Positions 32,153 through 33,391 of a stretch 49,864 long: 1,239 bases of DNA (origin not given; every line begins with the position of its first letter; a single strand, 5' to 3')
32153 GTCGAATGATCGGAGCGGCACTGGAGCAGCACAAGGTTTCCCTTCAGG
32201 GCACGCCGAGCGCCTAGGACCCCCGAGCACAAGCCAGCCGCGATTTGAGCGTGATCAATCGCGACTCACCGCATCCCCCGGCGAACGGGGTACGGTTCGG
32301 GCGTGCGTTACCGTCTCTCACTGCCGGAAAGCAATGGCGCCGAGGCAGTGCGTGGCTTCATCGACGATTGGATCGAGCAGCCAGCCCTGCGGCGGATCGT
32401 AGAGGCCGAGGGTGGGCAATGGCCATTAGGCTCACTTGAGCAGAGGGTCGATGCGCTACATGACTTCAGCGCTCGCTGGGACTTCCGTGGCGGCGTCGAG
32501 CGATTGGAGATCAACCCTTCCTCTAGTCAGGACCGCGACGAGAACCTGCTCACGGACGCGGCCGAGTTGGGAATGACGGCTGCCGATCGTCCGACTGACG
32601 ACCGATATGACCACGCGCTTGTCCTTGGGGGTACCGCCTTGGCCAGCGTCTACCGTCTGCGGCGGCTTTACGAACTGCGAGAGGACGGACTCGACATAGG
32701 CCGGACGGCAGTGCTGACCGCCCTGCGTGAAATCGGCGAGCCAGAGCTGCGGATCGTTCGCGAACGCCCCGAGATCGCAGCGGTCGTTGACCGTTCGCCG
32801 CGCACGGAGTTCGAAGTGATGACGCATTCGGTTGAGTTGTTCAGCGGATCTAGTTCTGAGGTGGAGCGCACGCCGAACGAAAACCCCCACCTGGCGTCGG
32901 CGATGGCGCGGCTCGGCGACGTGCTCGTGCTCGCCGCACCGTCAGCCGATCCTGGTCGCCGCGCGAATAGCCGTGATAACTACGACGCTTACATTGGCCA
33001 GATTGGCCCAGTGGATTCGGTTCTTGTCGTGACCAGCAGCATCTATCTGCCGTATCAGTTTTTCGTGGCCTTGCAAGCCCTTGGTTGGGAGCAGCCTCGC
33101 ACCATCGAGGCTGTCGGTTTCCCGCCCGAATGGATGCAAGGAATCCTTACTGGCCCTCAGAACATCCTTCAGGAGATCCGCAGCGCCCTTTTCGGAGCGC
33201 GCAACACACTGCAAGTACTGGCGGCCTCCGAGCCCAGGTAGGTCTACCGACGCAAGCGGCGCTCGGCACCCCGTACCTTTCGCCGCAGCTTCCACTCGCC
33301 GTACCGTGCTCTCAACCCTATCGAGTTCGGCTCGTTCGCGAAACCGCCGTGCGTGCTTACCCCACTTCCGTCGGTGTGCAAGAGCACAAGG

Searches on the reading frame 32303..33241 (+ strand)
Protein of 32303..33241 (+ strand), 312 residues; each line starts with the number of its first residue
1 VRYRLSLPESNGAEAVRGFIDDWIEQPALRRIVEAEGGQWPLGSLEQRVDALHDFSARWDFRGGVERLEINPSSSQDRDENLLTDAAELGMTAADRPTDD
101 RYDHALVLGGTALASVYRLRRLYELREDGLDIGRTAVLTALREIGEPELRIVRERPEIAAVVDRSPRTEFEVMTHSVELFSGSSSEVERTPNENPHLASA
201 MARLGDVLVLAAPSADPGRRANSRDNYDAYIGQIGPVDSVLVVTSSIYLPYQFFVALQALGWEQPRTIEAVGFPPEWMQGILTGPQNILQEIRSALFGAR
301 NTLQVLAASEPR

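Call 3: search_protein_families(library=pfam, proteins=[window:32303-33241:+], max_evalue=0.01)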
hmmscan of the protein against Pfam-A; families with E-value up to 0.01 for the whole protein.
window:32303-33241:+ (312 aa): 0 families

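Call 4: search_protein_families(library=padloc, proteins=[window:32303-33241:+], max_evalue=0.01)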
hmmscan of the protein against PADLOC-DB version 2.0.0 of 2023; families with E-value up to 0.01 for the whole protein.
window:32303-33241:+ (312 aa): 0 families

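Call 5: search_protein_families(library=ncbifam, proteins=[window:32303-33241:+], max_evalue=0.01)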
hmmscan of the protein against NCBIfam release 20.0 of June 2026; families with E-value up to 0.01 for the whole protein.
window:32303-33241:+ (312 aa): 0 families

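Call 22: find_homologous_proteins(query=window:32303-33241:+)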
Query window:32303-33241:+ (312 aa): 131 proteins with E <= 0.001 among 8000 candidates; the best 120 are listed.
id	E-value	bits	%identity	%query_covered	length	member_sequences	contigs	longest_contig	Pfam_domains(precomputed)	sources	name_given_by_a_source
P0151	1.6e-183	627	91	100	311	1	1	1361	PF27209.1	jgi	jgi:hypothetical protein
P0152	5.7e-181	619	91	100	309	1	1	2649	PF27209.1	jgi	jgi:hypothetical protein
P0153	2.8e-176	603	86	100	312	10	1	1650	PF27209.1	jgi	-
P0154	1.3e-175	601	86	100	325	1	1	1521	PF27209.1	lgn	-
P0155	2.3e-173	594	87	100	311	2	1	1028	PF27209.1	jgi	-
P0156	2.9e-171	587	86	100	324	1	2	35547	PF27209.1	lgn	-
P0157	6.6e-170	582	85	99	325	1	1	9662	PF27209.1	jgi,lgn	jgi:hypothetical protein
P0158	6.2e-167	572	82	100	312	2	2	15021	PF27209.1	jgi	jgi:hypothetical protein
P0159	1.5e-166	571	84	98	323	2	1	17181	PF27209.1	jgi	jgi:hypothetical protein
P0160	6.6e-165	566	82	99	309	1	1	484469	PF27209.1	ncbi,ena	-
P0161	1.8e-162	558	81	98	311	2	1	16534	PF27209.1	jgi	-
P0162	1.4e-159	548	78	100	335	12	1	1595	PF27209.1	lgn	-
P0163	1.3e-155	535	77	100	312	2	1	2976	PF27209.1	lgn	-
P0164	1.8e-155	535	77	98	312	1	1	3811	PF27209.1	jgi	jgi:hypothetical protein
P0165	5.8e-155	533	78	98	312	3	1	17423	PF27209.1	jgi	-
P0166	9.8e-155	532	76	99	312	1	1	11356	PF27209.1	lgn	-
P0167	1.0e-153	529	76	100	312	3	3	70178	PF27209.1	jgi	jgi:hypothetical protein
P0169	6.9e-153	526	76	98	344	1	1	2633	PF27209.1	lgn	-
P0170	9.2e-151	519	75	99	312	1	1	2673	PF27209.1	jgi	jgi:hypothetical protein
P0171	1.1e-149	516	75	98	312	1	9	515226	PF27209.1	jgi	jgi:hypothetical protein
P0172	4.1e-148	511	73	99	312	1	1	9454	PF27209.1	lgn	-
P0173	2.7e-143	495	72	99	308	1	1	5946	PF27209.1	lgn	-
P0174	1.9e-136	472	67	98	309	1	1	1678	PF27209.1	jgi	jgi:hypothetical protein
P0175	2.0e-136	472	69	98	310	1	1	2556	PF27209.1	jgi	-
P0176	3.5e-135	468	67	99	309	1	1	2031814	PF27209.1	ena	-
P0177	1.5e-134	466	69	100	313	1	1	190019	PF27209.1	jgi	jgi:hypothetical protein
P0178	8.6e-133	460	68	99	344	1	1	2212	PF27209.1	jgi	jgi:hypothetical protein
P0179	1.1e-132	460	66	99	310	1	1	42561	PF27209.1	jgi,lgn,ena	-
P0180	2.3e-132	459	66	98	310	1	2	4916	PF27209.1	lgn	-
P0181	2.3e-132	459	67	99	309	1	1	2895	PF27209.1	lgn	-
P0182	1.0e-131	457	68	99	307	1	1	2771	PF27209.1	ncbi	-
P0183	1.3e-131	456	65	98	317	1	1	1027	PF27209.1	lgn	-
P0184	1.9e-131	456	66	99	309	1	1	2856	PF27209.1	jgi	-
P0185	2.9e-131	455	68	98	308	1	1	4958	PF27209.1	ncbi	-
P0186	4.1e-131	455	66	99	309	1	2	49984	PF27209.1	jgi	jgi:hypothetical protein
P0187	6.7e-130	451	67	97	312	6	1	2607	PF27209.1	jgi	-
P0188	2.5e-129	449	67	99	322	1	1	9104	PF27209.1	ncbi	-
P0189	1.2e-128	447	68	98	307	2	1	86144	PF27209.1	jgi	jgi:hypothetical protein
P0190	1.3e-128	447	67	99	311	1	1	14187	PF27209.1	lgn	-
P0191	1.3e-128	447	66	98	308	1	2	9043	PF27209.1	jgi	jgi:hypothetical protein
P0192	2.6e-128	446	64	98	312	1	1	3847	PF27209.1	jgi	jgi:hypothetical protein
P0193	1.2e-127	443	66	98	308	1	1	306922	PF27209.1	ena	-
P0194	3.2e-126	439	66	98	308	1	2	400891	PF27209.1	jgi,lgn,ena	-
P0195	1.9e-124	433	65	99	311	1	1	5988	PF27209.1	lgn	-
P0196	9.4e-124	431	64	98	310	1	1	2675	PF27209.1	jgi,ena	-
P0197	2.7e-121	423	62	100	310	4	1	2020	PF27209.1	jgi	-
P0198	4.5e-121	422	64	99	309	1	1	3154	PF27209.1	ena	-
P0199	1.1e-120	421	65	98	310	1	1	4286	PF27209.1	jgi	jgi:hypothetical protein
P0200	8.2e-120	418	61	99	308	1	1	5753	PF27209.1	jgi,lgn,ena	-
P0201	2.3e-118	413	62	99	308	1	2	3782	PF27209.1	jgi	jgi:hypothetical protein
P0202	2.3e-117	410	62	98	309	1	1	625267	PF27209.1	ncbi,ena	-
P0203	4.0e-117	409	60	98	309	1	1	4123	PF27209.1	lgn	-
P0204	2.1e-116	407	76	77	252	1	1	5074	PF27209.1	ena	-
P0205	1.4e-115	404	62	98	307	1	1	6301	PF27209.1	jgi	jgi:hypothetical protein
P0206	4.4e-115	402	60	99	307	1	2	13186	PF27209.1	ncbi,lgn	-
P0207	1.1e-114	401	60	99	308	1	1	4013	PF27209.1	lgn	-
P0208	1.1e-114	401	63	91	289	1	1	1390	PF27209.1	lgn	-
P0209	2.1e-114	400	60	98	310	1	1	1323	PF27209.1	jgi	jgi:hypothetical protein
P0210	5.6e-114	399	60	99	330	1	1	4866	PF27209.1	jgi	jgi:hypothetical protein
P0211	2.9e-112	393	59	98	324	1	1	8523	PF27209.1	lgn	-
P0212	4.5e-112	392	60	98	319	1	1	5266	PF27209.1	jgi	jgi:hypothetical protein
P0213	4.5e-111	389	58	98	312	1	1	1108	PF27209.1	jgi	jgi:hypothetical protein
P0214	4.9e-111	389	59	99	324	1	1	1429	PF27209.1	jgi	jgi:hypothetical protein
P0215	2.0e-110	387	59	98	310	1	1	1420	PF27209.1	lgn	-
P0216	2.3e-110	387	57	98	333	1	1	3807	PF27209.1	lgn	-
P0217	1.6e-109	384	59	99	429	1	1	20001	PF27209.1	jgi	jgi:hypothetical protein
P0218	9.4e-109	381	60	97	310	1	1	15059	PF27209.1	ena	-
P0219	3.0e-108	380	57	98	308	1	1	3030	PF27209.1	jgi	jgi:hypothetical protein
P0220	1.7e-105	371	57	99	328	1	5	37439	PF27209.1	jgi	jgi:hypothetical protein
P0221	1.6e-104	367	59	99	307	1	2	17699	PF27209.1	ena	-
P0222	3.4e-104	366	58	98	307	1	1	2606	PF27209.1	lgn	-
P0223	1.0e-99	352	55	99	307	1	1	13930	PF27209.1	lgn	-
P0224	5.9e-99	349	55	98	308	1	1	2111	PF27209.1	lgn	-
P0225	2.8e-98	347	52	97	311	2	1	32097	PF27209.1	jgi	-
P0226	6.1e-96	339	54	98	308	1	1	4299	PF27209.1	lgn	-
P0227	3.1e-94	334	53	96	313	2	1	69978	PF27209.1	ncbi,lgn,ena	-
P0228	2.9e-92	327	53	97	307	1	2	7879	PF27209.1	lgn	-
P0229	6.2e-91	323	50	99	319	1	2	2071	PF27209.1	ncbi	-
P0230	8.0e-91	323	53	96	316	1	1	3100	PF27209.1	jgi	jgi:hypothetical protein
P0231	9.5e-91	322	50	99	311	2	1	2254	PF27209.1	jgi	jgi:hypothetical protein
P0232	2.9e-90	321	52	96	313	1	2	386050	PF27209.1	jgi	jgi:hypothetical protein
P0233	1.2e-89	319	51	97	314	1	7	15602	PF27209.1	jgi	jgi:hypothetical protein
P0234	1.5e-89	318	51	96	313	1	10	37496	PF27209.1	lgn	-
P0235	8.7e-88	313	51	99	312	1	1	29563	PF27209.1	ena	-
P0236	6.9e-87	310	52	96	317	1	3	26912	PF27209.1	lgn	-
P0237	2.1e-86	308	52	95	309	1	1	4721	PF27209.1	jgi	jgi:hypothetical protein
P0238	1.8e-84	302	55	85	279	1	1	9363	PF27209.1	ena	-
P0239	1.9e-84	302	51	98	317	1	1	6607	PF27209.1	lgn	-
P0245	8.7e-41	158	45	69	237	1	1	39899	PF27209.1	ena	-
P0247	2.8e-30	124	33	89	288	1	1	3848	PF27209.1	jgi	jgi:hypothetical protein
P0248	1.8e-26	111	34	92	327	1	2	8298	PF27209.1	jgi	jgi:hypothetical protein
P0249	1.0e-25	109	32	94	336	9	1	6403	PF27209.1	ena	-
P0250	1.3e-24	105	37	89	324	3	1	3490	PF27209.1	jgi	jgi:hypothetical protein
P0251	1.3e-24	105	32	98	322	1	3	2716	PF27209.1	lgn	-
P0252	4.9e-23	100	34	90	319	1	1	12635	PF27209.1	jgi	jgi:hypothetical protein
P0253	1.1e-22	99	31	98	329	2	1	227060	PF27209.1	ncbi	ncbi:hypothetical protein GCM10028833_35350 [Glycomyces tarimensis]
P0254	1.2e-22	99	32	96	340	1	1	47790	PF27209.1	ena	-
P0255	2.1e-22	98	34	93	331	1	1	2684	PF27209.1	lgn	-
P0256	2.2e-22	98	35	99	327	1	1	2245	PF27209.1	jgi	jgi:hypothetical protein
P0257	6.8e-22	96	33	96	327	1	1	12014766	PF27209.1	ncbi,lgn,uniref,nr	ncbi:hypothetical protein [Actinoplanes sp. L3-i22]|uniref:hypothetical protein n=1 Tax=Actinoplanes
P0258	4.5e-21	93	33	88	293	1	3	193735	PF27209.1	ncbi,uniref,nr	ncbi:hypothetical protein ACFO1B_40230 [Dactylosporangium siamense]|uniref:Uncharacterized protein n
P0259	5.2e-21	93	32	92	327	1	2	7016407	PF27209.1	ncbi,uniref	ncbi:hypothetical protein [Micromonospora schwarzwaldensis]|uniref:hypothetical protein n=1 Tax=Micr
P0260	7.0e-21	93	34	89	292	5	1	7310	PF27209.1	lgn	-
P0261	8.6e-21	93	32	94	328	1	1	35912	PF27209.1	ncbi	-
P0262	1.1e-20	92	33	91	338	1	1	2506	PF27209.1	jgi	jgi:hypothetical protein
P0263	1.6e-20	92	32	91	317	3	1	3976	PF27209.1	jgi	jgi:hypothetical protein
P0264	3.4e-20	91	33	89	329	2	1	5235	PF27209.1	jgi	jgi:hypothetical protein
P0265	9.0e-20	89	32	92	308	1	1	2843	PF27209.1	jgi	jgi:hypothetical protein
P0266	1.8e-19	88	32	93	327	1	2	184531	PF27209.1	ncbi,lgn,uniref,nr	ncbi:hypothetical protein U2F26_14995 [Micromonospora sp. 4G57]|uniref:Uncharacterized protein n=1 T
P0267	2.3e-19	88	34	43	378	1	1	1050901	PF27209.1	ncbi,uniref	ncbi:hypothetical protein ACI2K4_15750 [Micromonospora sp. NPDC050397]|uniref:hypothetical protein n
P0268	1.1e-18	86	34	85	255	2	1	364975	PF27209.1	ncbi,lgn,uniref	ncbi:hypothetical protein [Dactylosporangium sp. NPDC049140]|uniref:hypothetical protein n=1 Tax=Dac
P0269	2.8e-17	81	33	96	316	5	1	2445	PF27209.1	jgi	jgi:hypothetical protein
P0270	2.9e-17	81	32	96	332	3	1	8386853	PF27209.1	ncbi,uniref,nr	ncbi:hypothetical protein [Plantactinospora sp. BB1]|uniref:hypothetical protein n=1 Tax=Plantactino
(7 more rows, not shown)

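Call 27: search_solved_structures(query=A2, max_evalue=10)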
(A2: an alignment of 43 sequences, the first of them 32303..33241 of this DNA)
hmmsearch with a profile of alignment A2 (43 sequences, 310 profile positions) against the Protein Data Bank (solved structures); distinct sequences matched with E-value up to 10: 3.
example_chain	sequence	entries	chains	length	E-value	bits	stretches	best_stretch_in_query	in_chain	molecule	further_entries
6o0s_A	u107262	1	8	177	0.31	13.2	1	95-146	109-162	Sterile alpha and TIR motif-containing protein 1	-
6qwv_A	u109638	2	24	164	0.41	12.8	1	95-145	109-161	Sterile alpha and TIR motif-containing protein 1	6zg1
6o0t_A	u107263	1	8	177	0.59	12.3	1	96-146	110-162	Sterile alpha and TIR motif-containing protein 1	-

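Call 34: find_encoding_contigs(protein=P0257, flank=6000, max_places=2)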
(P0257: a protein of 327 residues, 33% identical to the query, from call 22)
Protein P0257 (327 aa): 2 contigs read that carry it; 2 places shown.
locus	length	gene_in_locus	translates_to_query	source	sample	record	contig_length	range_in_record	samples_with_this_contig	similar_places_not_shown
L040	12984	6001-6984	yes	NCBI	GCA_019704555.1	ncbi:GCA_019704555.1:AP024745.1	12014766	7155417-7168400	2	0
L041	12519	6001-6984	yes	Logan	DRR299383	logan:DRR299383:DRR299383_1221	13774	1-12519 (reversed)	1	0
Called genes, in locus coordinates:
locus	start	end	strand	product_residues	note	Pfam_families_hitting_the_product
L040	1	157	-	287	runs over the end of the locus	PF00528:BPD_transp_1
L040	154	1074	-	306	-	PF00528:BPD_transp_1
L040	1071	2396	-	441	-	PF01547:SBP_bac_1, PF13416:SBP_bac_8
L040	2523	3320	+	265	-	PF09339:HTH_IclR, PF12802:MarR_2 (weak), PF01614:IclR_C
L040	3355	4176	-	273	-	PF01073:3Beta_HSD, PF01370:Epimerase, PF13460:NAD_binding_10, PF16363:GDP_Man_Dehyd, PF07993:NAD_binding_4 (weak)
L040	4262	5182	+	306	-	PF02826:2-Hacid_dh_C (weak), PF03446:NAD_binding_2, PF03807:F420_oxidored, PF07991:KARI_N (weak), PF14833:NAD_binding_11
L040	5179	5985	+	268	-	PF03328:HpcH_HpaI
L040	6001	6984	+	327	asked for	PF27209:Rv3785_N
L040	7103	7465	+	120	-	-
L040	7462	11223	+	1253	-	PF13191:AAA_16, PF24807:WD40_CDC20-Fz, PF24814:WD40_Prp19, PF25173:Beta-prop_WDR3_1st, PF25175:Beta-prop_WDR5, PF23381:Beta-prop_IFT122_1st, PF25174:Beta-prop_THOC3, PF25173:Beta-prop_WDR3_1st, +32 more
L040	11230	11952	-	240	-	PF05050:Methyltransf_21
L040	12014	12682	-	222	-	PF00072:Response_reg, PF00196:GerE, PF08281:Sigma70_r4_2 (weak)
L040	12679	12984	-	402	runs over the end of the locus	PF23539:DUF7134 (weak), PF07730:HisKA_3, PF13581:HATPase_c_2 (weak), PF02518:HATPase_c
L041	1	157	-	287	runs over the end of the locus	PF00528:BPD_transp_1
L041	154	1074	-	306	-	PF00528:BPD_transp_1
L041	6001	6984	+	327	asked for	PF27209:Rv3785_N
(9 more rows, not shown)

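Call 35: find_encoding_contigs(protein=P0253, flank=6000, max_places=2)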
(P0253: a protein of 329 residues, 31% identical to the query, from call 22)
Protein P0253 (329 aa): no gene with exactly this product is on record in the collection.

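Call 36: predict_structure(alignment_id=A2)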
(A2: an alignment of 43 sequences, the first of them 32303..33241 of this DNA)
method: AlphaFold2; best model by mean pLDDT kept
length: 312 residues; sequences in the alignment: 43
mean_pLDDT: 95.2   pTM: 0.92
mean pLDDT of the five models: 95.2, 94.6, 94.3, 94.2, 94.1
residues with pLDDT >= 90: 285; 70-90: 19; 50-70: 8; < 50: 0
segments of 3 or more residues with pLDDT < 50: none
pLDDT, mean of each block of 10 residues (from residue 1): 96 98 98 97 98 97 79 71 95 95 98 98 98 98 96 97 97 98 97 97 98 96 96 97 97 98 97 95 92 98 95 64
secondary structure, 60 per line:
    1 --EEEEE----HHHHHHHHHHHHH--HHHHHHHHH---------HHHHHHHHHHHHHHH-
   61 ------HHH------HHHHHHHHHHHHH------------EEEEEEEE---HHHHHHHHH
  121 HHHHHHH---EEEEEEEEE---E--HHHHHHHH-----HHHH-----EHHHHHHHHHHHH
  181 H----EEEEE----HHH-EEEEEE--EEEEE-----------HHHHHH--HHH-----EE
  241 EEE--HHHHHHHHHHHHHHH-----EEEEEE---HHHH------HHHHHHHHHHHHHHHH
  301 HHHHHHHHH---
elements in order: E3-7 H12-24 H27-35 H45-59 H76-88 E101-108 H112-127 E131-139 H146-153 H159-162 H169-181 E186-190 E199-204 E207-211 H223-228 E239-243 H246-260 E266-271 H275-278 H285-309

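Call 38: fold_search(model_id=the predicted structure, library=pdb)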
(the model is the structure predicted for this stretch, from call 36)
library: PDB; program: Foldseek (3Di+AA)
matches with E <= 10: 1096; with E <= 0.001: 0
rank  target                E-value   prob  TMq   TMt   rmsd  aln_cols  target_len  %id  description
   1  3dm5_A                4.0e-03  0.72  0.26  0.22  16.3       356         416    8  Structures of SRP54 and SRP19, the two proteins assembling the ribonucleic core of the Signal Recognition Particle fro (released 2008-11-04)
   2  3ca8_A                5.3e-03  1.00  0.39  0.46   6.3       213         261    9  Crystal structure of Escherichia coli YdcF, an S-adenosyl-L-methionine utilizing enzyme (released 2008-05-06)
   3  1khd_D                1.2e-02  0.11  0.14  0.13  22.6       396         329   12  Crystal Structure Analysis of the anthranilate phosphoribosyltransferase from Erwinia carotovora at 1.9 resolution (cu (released 2002-10-23)
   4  3dm5_B                1.4e-02  0.47  0.26  0.22  15.9       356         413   10  Structures of SRP54 and SRP19, the two proteins assembling the ribonucleic core of the Signal Recognition Particle fro (released 2008-11-04)
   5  3ca8_B                3.9e-02  0.97  0.38  0.44   6.3       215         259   10  Crystal structure of Escherichia coli YdcF, an S-adenosyl-L-methionine utilizing enzyme (released 2008-05-06)
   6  1qzx_A                4.2e-02  0.35  0.26  0.21  14.9       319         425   11  Crystal structure of the complete core of archaeal SRP and implications for inter-domain communication (released 2003-11-18)
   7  1ni5                  4.4e-02  0.57  0.29  0.22   8.7       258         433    9  Structure of the MesJ PP-ATPase from Escherichia Coli (released 2003-01-07)
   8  5mq6                  5.2e-02  0.13  0.14  0.08  20.0       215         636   15  Polycyclic Ketone Monooxygenase from the Thermophilic Fungus Thermothelomyces thermophila (released 2017-01-11)
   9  5l3s_G                5.8e-02  0.25  0.23  0.25  15.1       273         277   14  Structure of the GTPase heterodimer of crenarchaeal SRP54 and FtsY (released 2016-06-08)
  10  5fl7_G                6.5e-02  0.12  0.15  0.17  21.7       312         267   10  Structure of the F1c10 complex from Yarrowia lipolytica ATP synthase (released 2016-06-29)
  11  2r60                  6.9e-02  0.20  0.25  0.18  18.3       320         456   12  Structure of apo Sucrose Phosphate Synthase (SPS) of Halothermothrix orenii (released 2008-06-10)
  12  5jij                  9.1e-02  0.28  0.25  0.18  17.7       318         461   15  Structure of Mycobacterium thermoresistibile trehalose-6-phosphate synthase (APO form). (released 2017-05-10)
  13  7jvl_B                9.6e-02  0.09  0.14  0.11  20.9       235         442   11  Structure of the M101A variant of the SidA ornithine hydroxylase complexed with NADP and the FAD in the "out" conforma (released 2020-12-02)
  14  7ygh_B                1.0e-01  0.66  0.27  0.41   9.3       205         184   14  Crystal Structure of the ring nuclease Sso2081 from Saccharolobus solfataricus in complex with cyclic-tetraadenylate ( (released 2023-02-15)
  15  6x0j_C                1.0e-01  0.09  0.13  0.10  21.2       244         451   13  Structure of reduced SidA ornithine hydroxylase with the FAD "in" and complexed with NADP and L-ornithine (released 2020-08-05)
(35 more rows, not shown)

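Call 61: search_protein_representatives(alignment_id=A2)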
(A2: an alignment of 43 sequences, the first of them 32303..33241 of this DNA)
Query: 43 sequences, 310 profile positions. Proteins with E-value up to 0.001 (for the whole library): 1971; up to 1e-10: 1066; up to 1e-30: 501. The best 150 are listed.
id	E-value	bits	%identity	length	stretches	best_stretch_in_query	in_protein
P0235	3.4e-110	384.3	-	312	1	3-306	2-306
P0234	2.4e-107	375.0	-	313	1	2-307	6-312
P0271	3.0e-100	351.6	-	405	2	3-201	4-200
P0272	1.2e-96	339.8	-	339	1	3-307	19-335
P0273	3.3e-94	331.8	-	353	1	2-307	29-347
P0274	6.0e-93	327.7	-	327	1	11-307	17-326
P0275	9.5e-92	323.7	-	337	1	4-304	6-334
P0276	1.1e-90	320.2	-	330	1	4-306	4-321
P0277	8.4e-90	317.3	-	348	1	4-308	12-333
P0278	4.7e-89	314.9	-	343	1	10-307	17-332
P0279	6.9e-89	314.3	-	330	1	6-304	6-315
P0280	7.6e-89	314.2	-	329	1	2-308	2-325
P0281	1.6e-88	313.1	-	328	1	5-308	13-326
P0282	1.9e-88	312.9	-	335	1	11-307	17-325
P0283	5.8e-88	311.3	-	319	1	14-306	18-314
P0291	4.1e-85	301.9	-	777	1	13-308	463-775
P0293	3.1e-84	299.0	-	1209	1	16-305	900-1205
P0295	5.2e-84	298.3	-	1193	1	17-308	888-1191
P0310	6.0e-81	288.2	-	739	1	17-306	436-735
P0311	2.5e-80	286.2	-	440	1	9-307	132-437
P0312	2.7e-80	286.1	-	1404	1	13-308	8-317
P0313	2.8e-80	286.1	-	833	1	14-305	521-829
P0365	1.5e-69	250.8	-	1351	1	5-308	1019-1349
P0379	2.2e-67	243.7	-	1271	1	12-308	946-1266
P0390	4.5e-66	239.4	-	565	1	10-305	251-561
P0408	4.1e-64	232.9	-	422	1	10-303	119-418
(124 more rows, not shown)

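Call 62: search_protein_families(library=pfam, proteins=[P0291, P0293, P0295, P0310, P0311, P0312, P0313, P0365, P0379, P0390], max_evalue=0.001)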
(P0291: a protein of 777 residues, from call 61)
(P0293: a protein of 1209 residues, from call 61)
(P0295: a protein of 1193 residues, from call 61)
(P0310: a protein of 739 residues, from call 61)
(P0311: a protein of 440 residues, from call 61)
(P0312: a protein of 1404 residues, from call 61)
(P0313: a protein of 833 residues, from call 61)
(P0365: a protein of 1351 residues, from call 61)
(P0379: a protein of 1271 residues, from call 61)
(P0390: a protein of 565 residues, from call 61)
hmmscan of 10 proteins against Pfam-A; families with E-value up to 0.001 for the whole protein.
P0291 (777 aa): 1 family
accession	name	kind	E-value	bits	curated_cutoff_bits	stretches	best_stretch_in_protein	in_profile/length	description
PF24885.1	TPR_NPHP3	-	0.00076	19.4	100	0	268-371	97-193/239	Nephrocystin-3 TPR domain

P0293 (1209 aa): 1 family
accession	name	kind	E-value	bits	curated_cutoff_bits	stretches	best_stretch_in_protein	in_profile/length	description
PF25199.1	nSTAND_NTPase5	-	0.00085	19.6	34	0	271-295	38-62/145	Novel STAND NTPase 5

P0295 (1193 aa): 2 families
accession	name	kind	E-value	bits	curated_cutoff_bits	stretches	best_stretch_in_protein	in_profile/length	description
PF13401.12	AAA_22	-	6.2e-06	27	27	0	268-360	6-97/130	AAA domain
PF13191.12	AAA_16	-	0.00067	20.6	32.6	1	267-360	24-104/167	AAA ATPase domain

P0310 (739 aa): 0 families

P0311 (440 aa): 0 families

P0312 (1404 aa): 1 family
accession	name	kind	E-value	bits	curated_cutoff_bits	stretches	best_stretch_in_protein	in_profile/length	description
PF24883.2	NPHP3_N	-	0.00047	20.8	24.8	0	358-403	17-62/164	Nephrocystin 3, N-terminal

P0313 (833 aa): 0 families

P0365 (1351 aa): 1 family
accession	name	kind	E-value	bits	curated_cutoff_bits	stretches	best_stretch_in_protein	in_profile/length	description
PF13481.12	AAA_25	-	8.5e-05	22.7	27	1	312-348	29-65/195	AAA domain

P0379 (1271 aa): 4 families
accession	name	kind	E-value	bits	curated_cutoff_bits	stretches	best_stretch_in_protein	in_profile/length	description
PF13191.12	AAA_16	-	1.1e-05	26.4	32.6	1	295-388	27-147/167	AAA ATPase domain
PF13424.12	TPR_12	-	4.4e-05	24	30.1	0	785-825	17-56/77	Tetratricopeptide repeat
PF25199.1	nSTAND_NTPase5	-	5e-05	23.6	34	0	293-408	42-132/145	Novel STAND NTPase 5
PF00005.33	ABC_tran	-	0.00072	20.6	25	0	284-319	3-38/137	ABC transporter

P0390 (565 aa): 0 families

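Call 64: search_protein_families(library=padloc, proteins=[P0291, P0293, P0310, P0312, P0313, P0365, P0379, P0390, P0311, P0408], max_evalue=0.001)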
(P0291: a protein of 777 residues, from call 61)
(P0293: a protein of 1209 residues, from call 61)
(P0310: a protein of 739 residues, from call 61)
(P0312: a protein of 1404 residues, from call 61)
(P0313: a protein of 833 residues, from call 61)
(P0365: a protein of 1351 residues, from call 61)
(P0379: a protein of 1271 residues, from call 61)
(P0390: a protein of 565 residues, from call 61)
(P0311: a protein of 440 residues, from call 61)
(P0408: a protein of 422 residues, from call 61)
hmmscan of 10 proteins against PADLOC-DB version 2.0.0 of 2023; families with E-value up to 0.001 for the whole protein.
P0291 (777 aa): 0 families

P0293 (1209 aa): 0 families

P0310 (739 aa): 0 families

P0312 (1404 aa): 0 families

P0313 (833 aa): 0 families

P0365 (1351 aa): 0 families

P0379 (1271 aa): 1 family
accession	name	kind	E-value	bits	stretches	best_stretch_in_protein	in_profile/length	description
PDLC04140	mad8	-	0.00024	18.7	1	284-319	19-54/314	mads_8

P0390 (565 aa): 0 families

P0311 (440 aa): 0 families

P0408 (422 aa): 0 families

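Call 66: search_protein_families(library=phrogs, proteins=[window:32303-33241:+], max_evalue=0.01)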
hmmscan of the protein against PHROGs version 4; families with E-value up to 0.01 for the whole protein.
window:32303-33241:+ (312 aa): 0 families
